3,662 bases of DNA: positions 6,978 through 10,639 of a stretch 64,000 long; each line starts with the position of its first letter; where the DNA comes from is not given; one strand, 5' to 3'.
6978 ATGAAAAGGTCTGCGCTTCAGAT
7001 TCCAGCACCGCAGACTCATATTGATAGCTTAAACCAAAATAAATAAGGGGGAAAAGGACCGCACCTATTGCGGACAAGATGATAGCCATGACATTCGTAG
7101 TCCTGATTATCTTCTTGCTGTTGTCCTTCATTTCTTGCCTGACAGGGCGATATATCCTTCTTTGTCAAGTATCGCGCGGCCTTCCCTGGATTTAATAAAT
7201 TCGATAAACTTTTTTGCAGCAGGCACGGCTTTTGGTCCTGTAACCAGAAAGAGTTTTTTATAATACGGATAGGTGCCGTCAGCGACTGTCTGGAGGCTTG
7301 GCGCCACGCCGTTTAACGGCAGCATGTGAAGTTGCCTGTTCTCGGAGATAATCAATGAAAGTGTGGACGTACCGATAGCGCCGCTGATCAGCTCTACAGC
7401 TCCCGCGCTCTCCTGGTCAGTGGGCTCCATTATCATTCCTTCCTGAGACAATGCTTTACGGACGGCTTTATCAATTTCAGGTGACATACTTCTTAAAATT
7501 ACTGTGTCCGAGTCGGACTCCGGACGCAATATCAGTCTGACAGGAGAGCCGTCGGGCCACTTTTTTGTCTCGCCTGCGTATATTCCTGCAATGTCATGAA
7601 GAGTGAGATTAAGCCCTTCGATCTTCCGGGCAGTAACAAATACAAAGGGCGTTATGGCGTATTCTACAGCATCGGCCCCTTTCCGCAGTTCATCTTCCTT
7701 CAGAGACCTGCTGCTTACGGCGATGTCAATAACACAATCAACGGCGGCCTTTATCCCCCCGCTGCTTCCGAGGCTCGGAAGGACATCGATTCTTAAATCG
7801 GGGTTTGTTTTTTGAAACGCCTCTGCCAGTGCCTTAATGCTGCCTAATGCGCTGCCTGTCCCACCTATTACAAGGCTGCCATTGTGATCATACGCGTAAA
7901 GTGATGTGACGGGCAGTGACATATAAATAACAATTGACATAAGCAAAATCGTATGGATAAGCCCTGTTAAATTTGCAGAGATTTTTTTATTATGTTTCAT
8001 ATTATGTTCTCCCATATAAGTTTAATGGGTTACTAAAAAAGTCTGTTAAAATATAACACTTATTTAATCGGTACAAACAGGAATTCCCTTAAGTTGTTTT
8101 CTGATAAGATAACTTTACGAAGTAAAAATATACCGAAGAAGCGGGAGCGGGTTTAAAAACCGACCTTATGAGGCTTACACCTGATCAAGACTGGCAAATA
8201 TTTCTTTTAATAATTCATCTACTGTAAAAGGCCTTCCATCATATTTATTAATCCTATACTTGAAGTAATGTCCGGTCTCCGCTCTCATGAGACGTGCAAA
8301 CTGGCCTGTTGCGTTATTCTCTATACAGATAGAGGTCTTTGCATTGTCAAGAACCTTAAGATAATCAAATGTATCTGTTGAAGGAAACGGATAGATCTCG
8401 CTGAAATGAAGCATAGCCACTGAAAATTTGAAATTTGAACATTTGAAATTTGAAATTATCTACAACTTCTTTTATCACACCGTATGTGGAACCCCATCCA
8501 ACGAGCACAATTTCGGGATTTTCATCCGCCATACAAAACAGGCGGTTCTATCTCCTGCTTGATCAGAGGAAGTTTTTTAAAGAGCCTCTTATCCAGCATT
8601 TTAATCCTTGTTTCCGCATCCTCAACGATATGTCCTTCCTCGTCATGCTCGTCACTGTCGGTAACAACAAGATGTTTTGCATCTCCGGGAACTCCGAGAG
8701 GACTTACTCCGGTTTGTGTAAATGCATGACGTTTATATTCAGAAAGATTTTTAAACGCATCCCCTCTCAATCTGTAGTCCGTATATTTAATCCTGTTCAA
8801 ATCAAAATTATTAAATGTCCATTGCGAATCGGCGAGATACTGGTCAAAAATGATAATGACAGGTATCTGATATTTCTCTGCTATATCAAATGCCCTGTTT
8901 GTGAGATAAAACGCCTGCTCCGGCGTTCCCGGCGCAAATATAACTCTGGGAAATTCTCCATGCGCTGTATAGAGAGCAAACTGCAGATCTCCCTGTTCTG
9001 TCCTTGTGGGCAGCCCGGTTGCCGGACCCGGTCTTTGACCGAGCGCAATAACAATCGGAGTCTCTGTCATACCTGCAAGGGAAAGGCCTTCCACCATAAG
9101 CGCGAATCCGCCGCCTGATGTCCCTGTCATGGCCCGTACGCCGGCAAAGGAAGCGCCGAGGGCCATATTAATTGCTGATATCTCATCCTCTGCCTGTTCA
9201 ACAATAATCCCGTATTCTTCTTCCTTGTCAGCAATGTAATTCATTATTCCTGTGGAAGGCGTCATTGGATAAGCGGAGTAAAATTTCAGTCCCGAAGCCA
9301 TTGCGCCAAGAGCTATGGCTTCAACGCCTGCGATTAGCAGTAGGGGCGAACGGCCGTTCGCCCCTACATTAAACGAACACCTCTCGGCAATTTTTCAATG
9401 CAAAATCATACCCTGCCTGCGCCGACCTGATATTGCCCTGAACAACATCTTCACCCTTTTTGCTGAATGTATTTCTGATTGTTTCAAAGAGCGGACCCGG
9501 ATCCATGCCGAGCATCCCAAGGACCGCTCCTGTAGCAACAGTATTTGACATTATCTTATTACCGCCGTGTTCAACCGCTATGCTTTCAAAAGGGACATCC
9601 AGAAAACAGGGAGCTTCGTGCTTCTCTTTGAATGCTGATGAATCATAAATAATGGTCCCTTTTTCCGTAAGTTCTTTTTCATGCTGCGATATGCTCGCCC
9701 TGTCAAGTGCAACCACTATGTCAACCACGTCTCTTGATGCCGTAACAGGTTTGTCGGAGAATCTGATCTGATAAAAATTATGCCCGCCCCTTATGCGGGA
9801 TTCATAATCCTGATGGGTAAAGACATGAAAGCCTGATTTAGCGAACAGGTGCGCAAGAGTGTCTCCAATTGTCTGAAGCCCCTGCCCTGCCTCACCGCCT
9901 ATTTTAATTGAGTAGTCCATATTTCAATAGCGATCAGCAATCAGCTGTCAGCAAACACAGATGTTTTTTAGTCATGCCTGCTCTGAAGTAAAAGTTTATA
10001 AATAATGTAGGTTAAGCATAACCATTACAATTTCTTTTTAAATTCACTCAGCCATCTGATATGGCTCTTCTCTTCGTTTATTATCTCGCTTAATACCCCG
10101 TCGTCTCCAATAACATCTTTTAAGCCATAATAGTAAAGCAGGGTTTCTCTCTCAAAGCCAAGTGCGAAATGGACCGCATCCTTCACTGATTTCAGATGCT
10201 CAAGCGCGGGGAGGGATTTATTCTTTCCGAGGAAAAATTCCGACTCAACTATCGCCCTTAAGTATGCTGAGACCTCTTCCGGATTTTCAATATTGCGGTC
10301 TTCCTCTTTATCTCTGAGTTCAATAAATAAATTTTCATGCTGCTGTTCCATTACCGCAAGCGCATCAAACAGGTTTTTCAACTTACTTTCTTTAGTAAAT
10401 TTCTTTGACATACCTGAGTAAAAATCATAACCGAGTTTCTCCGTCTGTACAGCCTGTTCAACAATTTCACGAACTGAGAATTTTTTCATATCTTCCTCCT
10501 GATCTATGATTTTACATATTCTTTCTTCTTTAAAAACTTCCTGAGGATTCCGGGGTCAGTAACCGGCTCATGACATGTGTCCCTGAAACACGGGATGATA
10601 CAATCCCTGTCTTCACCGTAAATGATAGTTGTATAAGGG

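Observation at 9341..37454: Dispersed GC-rich REP-like palindrome family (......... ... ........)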

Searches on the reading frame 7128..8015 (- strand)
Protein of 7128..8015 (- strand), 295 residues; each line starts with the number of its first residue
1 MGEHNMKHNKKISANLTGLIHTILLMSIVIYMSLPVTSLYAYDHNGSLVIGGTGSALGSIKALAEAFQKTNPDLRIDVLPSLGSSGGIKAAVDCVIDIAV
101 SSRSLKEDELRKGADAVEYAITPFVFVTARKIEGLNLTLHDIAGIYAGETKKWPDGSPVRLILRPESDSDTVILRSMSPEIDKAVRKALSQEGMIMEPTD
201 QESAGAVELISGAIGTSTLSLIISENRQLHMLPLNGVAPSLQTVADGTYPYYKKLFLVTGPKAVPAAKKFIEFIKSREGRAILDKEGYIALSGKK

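Call 90: search_protein_families(library=pfam, proteins=[window:7128-8015:-], max_evalue=0.001)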
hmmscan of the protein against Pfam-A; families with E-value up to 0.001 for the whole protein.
window:7128-8015:- (295 aa): 2 families
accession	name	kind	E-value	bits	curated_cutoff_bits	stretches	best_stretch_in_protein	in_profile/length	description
PF12849.12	PBP_like_2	-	1.2e-31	110.9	27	1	46-278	10-267/267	PBP superfamily domain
PF13531.11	SBP_bac_11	-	1.6e-05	25.2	25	1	61-288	14-226/227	Bacterial extracellular solute-binding protein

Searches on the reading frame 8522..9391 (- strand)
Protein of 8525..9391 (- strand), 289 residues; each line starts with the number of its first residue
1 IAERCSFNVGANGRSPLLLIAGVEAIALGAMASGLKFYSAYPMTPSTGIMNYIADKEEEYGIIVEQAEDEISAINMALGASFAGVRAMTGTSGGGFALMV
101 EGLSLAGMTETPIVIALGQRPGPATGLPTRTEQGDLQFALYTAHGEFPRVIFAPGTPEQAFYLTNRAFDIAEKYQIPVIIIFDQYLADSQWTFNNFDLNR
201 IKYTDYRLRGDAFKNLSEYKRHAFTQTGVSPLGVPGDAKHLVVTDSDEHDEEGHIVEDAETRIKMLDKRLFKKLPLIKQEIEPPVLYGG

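Call 30: search_protein_families(library=pfam, proteins=[window:8522-9301:-])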
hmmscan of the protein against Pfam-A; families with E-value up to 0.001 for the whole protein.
window:8522-9301:- (259 aa): 1 family
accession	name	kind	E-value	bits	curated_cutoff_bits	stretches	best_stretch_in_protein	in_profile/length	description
PF01855.24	POR_N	-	2.3e-54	185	27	1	3-236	6-229/231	Pyruvate flavodoxin/ferredoxin oxidoreductase, thiamine diP-bdg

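Call 68: find_homologous_proteins(query=window:8525-9391:-, max_evalue=1e-20)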
Query window:8525-9391:- (289 aa): 5632 proteins with E <= 1e-20 among 7750 candidates; the best 120 are listed.
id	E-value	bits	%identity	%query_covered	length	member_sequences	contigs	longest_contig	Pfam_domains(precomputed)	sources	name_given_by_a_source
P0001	4.2e-170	582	91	100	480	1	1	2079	PF01558.26,PF01855.25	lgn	-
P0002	9.4e-170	581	100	90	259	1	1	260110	PF01855.25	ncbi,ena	-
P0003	3.4e-160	550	84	99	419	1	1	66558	PF01855.25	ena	-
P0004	3.1e-159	547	82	99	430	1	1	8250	PF01855.25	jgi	jgi:2-oxoglutarate ferredoxin oxidoreductase subunit alpha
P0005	1.4e-156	538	82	99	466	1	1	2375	PF01558.26,PF01855.25,PF17147.10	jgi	jgi:2-oxoglutarate ferredoxin oxidoreductase subunit alpha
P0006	2.1e-153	528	81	99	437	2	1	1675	PF01855.25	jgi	jgi:2-oxoglutarate ferredoxin oxidoreductase subunit alpha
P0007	4.8e-153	527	83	99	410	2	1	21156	PF01558.26,PF01855.25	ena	-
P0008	3.8e-152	524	84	94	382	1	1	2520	PF01855.25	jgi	jgi:2-oxoglutarate ferredoxin oxidoreductase subunit alpha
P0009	1.2e-151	522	85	94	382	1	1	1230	PF01855.25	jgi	jgi:2-oxoglutarate ferredoxin oxidoreductase subunit alpha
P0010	3.2e-151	521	80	98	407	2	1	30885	PF01855.25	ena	-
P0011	3.6e-151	520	85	94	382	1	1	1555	PF01855.25,PF17147.10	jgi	jgi:2-oxoglutarate ferredoxin oxidoreductase subunit alpha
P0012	7.1e-151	519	84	94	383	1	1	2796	PF01855.25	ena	-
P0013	8.4e-151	519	79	99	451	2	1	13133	PF01558.26,PF01855.25,PF17147.10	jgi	jgi:2-oxoglutarate ferredoxin oxidoreductase subunit alpha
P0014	2.2e-150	518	79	99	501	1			PF01558.26,PF01855.25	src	-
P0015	3.6e-150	517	93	85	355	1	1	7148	PF01855.25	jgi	jgi:2-oxoglutarate ferredoxin oxidoreductase subunit alpha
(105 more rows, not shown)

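Call 70: find_encoding_contigs(protein=P0002, flank=200, max_places=4)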
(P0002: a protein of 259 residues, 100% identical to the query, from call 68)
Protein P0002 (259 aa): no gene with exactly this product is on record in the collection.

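Call 71: list_cluster_members(proteins=[P0002, P0001])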
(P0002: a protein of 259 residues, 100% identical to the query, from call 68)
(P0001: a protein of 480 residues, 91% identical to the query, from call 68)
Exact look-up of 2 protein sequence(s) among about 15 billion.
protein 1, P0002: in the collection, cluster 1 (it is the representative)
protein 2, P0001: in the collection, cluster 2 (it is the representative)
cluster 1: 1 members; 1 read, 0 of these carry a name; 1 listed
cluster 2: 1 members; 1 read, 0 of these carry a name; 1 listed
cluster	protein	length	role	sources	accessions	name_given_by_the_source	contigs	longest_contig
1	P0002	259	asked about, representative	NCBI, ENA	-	-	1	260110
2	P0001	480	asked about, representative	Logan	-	-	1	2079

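Call 72: find_encoding_contigs(protein=P0001, flank=1000, max_places=3)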
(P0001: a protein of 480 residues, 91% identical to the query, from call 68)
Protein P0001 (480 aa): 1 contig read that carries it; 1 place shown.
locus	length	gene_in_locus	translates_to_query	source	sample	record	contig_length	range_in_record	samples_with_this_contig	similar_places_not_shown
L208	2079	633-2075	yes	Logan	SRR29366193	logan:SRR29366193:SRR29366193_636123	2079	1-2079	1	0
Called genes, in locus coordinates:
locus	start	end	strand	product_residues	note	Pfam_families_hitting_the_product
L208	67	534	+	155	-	PF02915:Rubrerythrin (weak)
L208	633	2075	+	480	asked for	PF01558:POR, PF01855:POR_N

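Call 73: find_encoding_contigs(protein=P0004, flank=4000, max_places=3)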
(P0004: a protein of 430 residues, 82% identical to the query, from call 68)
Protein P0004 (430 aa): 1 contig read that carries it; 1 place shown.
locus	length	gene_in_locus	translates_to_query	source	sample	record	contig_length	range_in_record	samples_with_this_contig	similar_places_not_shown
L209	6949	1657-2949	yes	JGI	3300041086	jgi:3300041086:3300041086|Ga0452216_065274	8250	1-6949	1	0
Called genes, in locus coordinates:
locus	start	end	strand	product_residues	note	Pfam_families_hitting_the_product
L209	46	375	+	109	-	PF04358:DsrC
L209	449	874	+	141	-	PF00210:Ferritin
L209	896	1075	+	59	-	-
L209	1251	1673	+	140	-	PF01558:POR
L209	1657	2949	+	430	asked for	PF01855:POR_N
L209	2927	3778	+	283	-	PF02775:TPP_enzyme_C, PF12367:PFO_beta_C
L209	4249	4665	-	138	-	PF01814:Hemerythrin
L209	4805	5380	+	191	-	PF00210:Ferritin, PF02915:Rubrerythrin, PF23458:DUF7130 (weak), PF21349:RUBY_RBDX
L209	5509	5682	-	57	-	PF00301:Rubredoxin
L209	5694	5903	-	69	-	PF09360:zf-CDGSH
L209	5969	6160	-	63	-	-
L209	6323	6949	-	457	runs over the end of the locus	PF02878:PGM_PMM_I, PF02879:PGM_PMM_II, PF02880:PGM_PMM_III, PF00408:PGM_PMM_IV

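Call 95: find_encoding_contigs(protein=P0007, flank=3000, max_places=2)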
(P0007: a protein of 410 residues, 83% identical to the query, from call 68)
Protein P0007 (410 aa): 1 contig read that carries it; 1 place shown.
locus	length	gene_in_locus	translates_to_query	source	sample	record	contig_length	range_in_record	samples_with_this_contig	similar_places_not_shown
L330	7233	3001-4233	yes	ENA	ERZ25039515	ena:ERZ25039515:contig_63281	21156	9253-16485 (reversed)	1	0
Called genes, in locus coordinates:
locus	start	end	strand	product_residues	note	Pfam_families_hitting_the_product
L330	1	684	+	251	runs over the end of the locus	PF00115:COX1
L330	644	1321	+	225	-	PF00115:COX1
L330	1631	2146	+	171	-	PF09699:Paired_CXXCH_1 (faint), PF13447:Multi-haem_cyto, PF14522:Cytochrome_C7 (faint), PF22113:Mtrc-MtrF_II-IV_dom (faint), PF13435:Cytochrome_C554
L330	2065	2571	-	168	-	-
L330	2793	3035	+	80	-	PF01558:POR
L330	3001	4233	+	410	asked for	PF01558:POR, PF01855:POR_N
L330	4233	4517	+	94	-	-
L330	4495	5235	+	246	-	PF02775:TPP_enzyme_C, PF12367:PFO_beta_C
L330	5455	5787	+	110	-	PF01321:Creatinase_N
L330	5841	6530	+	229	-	PF00557:Peptidase_M24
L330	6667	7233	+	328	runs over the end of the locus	PF00365:PFK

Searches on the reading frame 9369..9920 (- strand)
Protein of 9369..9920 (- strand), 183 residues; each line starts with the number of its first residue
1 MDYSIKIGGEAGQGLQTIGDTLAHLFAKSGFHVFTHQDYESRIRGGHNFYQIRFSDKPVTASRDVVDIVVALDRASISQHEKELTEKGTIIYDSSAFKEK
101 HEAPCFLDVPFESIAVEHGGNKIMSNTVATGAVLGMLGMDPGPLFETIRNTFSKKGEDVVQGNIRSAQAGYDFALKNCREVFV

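Call 30: search_protein_families(library=pfam, proteins=[window:9369-9920:-])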
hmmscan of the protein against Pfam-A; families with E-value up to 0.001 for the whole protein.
window:9369-9920:- (183 aa): 1 family
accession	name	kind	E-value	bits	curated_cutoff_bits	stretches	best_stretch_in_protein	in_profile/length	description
PF01558.24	POR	-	6e-41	140.9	27.4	1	11-172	1-173/173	Pyruvate ferredoxin/flavodoxin oxidoreductase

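Call 49: find_encoding_contigs(protein=window:9369-9920:-, flank=10000, max_places=8)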
Protein window:9369-9920:- (183 aa): no gene with exactly this product is on record in the collection.

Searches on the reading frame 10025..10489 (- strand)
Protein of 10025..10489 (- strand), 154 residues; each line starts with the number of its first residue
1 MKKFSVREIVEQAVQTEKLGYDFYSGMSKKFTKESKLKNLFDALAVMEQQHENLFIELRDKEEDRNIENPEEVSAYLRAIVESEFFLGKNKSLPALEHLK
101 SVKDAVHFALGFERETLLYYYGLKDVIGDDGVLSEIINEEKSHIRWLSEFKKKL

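Call 53: find_encoding_contigs(protein=window:10025-10489:-, flank=6000, max_places=10)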
Protein window:10025-10489:- (154 aa): no gene with exactly this product is on record in the collection.
